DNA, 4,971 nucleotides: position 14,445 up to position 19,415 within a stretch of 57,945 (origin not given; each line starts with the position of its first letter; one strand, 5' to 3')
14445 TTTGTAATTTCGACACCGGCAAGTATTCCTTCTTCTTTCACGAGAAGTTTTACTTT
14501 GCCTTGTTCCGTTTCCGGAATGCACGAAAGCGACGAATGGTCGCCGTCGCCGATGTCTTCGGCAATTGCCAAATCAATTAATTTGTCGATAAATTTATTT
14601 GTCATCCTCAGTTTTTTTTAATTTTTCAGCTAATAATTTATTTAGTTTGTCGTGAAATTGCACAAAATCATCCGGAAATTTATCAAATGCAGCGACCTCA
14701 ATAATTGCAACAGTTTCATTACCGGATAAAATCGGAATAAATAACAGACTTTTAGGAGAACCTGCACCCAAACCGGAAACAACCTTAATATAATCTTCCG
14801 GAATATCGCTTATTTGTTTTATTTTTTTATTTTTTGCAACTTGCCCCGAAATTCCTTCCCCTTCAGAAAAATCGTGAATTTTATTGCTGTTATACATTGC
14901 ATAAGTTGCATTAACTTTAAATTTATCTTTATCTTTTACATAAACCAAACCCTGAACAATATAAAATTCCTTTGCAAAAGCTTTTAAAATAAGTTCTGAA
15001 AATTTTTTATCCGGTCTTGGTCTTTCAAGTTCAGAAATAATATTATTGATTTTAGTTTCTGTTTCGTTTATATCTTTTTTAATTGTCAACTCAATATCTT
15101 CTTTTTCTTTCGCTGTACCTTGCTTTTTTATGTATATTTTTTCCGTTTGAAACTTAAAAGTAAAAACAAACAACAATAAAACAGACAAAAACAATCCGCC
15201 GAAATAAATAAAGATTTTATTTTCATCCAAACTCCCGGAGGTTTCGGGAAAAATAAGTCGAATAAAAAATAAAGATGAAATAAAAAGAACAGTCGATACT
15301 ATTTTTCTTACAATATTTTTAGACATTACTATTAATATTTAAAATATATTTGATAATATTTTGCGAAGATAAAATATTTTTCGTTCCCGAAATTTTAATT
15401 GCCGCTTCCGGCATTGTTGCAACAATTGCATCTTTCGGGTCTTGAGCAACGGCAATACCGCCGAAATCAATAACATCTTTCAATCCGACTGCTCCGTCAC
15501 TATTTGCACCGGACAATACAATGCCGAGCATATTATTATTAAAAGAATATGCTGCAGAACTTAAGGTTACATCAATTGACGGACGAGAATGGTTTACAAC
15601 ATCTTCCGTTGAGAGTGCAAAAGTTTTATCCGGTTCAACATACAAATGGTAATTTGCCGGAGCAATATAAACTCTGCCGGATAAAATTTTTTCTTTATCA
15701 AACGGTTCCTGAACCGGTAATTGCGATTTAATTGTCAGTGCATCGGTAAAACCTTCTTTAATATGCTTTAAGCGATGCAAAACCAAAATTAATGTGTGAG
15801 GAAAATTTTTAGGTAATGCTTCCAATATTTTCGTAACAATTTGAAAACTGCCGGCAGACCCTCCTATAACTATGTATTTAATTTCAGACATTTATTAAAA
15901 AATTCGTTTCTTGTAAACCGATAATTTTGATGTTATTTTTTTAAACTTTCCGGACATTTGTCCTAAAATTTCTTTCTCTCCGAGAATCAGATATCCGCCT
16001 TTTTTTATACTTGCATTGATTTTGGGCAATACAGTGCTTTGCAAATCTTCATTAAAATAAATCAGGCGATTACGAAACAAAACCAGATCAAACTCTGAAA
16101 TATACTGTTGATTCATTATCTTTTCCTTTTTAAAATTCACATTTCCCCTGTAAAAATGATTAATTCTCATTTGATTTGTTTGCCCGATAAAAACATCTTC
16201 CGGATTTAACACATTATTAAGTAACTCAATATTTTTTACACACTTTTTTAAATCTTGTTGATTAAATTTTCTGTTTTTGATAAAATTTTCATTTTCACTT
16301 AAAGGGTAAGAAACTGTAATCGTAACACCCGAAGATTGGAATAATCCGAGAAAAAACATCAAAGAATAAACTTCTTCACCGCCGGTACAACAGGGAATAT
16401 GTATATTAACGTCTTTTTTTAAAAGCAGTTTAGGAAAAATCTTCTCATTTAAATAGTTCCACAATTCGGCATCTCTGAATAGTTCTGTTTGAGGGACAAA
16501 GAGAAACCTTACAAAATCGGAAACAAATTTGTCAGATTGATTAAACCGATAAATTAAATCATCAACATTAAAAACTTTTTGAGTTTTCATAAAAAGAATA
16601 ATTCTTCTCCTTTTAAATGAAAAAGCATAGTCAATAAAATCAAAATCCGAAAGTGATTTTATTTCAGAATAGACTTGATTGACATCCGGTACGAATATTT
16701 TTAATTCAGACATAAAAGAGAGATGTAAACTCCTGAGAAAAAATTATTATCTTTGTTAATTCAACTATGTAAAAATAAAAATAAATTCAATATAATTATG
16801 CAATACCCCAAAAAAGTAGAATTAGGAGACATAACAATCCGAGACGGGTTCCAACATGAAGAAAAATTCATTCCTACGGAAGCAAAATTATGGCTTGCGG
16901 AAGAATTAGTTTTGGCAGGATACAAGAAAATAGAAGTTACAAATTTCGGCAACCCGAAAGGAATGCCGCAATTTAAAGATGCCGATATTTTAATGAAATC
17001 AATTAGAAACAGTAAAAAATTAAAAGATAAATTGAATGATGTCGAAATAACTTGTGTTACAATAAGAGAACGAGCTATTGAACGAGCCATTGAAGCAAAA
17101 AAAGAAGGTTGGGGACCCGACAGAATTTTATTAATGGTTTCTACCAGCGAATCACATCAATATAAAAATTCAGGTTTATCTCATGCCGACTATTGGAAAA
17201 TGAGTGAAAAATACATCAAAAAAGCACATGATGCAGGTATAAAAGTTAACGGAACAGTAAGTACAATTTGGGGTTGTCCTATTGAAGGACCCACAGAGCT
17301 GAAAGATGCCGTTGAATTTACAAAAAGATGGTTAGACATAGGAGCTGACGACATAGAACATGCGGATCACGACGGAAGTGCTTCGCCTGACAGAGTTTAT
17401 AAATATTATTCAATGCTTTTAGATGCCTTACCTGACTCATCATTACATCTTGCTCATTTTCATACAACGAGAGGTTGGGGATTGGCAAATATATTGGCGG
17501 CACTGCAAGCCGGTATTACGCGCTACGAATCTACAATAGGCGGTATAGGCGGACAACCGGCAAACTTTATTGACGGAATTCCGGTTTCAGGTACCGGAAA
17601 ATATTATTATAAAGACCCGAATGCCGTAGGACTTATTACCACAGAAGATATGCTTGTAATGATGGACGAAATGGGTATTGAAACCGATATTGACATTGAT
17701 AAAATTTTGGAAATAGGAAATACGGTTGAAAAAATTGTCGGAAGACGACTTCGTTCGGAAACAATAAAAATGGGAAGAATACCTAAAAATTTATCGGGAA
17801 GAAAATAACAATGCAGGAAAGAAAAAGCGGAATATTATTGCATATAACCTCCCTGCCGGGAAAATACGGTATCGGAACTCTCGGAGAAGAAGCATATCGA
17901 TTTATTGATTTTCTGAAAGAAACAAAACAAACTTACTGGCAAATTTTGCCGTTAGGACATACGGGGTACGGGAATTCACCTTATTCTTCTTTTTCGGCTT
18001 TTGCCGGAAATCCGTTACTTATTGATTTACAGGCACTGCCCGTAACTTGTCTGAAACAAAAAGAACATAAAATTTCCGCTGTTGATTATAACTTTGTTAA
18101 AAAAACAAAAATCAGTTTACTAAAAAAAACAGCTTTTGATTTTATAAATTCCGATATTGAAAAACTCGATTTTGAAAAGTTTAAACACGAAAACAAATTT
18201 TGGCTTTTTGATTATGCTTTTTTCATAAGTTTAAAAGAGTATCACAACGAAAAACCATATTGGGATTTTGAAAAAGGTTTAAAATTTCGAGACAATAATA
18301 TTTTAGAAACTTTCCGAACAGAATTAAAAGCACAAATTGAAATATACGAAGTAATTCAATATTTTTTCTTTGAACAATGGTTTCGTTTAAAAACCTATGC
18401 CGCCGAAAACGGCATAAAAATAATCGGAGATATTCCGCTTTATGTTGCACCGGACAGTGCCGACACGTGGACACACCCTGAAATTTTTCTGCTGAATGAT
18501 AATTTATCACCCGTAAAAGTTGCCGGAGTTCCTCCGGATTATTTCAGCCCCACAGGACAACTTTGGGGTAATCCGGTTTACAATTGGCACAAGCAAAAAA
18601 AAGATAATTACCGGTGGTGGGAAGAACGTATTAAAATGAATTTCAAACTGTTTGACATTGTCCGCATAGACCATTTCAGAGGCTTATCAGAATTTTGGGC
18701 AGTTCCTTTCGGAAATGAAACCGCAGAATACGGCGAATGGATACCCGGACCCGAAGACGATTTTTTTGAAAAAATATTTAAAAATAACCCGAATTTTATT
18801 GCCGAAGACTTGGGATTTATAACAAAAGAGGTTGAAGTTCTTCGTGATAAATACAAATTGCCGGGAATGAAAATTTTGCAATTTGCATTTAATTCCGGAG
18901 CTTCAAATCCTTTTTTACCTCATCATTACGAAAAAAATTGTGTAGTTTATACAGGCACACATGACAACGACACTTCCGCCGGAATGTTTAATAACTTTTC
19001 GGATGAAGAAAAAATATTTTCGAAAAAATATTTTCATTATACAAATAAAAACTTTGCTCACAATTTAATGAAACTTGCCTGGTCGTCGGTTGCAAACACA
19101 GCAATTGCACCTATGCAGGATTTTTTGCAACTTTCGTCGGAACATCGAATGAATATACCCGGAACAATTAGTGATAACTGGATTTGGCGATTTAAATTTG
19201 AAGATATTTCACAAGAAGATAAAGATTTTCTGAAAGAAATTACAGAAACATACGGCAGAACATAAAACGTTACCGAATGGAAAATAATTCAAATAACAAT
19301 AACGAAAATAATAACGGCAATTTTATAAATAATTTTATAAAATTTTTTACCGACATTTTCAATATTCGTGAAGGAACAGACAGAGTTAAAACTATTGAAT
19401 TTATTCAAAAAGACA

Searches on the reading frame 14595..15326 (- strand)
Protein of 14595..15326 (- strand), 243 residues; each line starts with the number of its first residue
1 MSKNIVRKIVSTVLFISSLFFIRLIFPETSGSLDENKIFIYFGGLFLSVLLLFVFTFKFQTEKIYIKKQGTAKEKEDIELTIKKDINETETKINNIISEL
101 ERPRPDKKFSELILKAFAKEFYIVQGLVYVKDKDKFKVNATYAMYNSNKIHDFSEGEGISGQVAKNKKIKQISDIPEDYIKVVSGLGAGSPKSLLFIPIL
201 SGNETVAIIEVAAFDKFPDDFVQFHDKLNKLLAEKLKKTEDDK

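Call 29: search_protein_families(library=pfam, proteins=[window:14595-15326:-], max_evalue=0.00001)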
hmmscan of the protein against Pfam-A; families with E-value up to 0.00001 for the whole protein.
window:14595-15326:- (243 aa): 1 family
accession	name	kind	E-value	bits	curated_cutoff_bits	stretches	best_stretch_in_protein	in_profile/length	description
PF13185.12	GAF_2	-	1.9e-08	35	28.6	1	126-214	23-111/136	GAF domain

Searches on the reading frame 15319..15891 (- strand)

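Call 29: search_protein_families(library=pfam, proteins=[window:15319-15891:-], max_evalue=0.00001)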
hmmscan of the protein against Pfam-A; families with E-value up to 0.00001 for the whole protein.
window:15319-15891:- (190 aa): 1 family
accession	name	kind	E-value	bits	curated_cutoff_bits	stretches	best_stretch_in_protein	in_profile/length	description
PF01339.22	CheB_methylest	-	1.6e-47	161.9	24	1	7-182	1-173/174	CheB methylesterase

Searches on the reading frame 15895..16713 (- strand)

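Call 29: search_protein_families(library=pfam, proteins=[window:15895-16713:-], max_evalue=0.00001)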
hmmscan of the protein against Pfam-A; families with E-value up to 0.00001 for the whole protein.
window:15895-16713:- (272 aa): 1 family
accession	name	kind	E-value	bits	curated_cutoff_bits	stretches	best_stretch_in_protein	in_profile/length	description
PF01739.24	CheR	-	6.6e-22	78.3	27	1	75-263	2-192/195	CheR methyltransferase, SAM binding domain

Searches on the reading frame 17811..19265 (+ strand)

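Call 29: search_protein_families(library=pfam, proteins=[window:17811-19265:+], max_evalue=0.00001)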
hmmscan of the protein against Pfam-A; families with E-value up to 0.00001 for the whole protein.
window:17811-19265:+ (484 aa): 1 family
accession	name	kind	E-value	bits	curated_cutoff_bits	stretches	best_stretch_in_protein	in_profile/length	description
PF02446.23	Glyco_hydro_77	-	1e-168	562.5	25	1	10-463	1-461/465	4-alpha-glucanotransferase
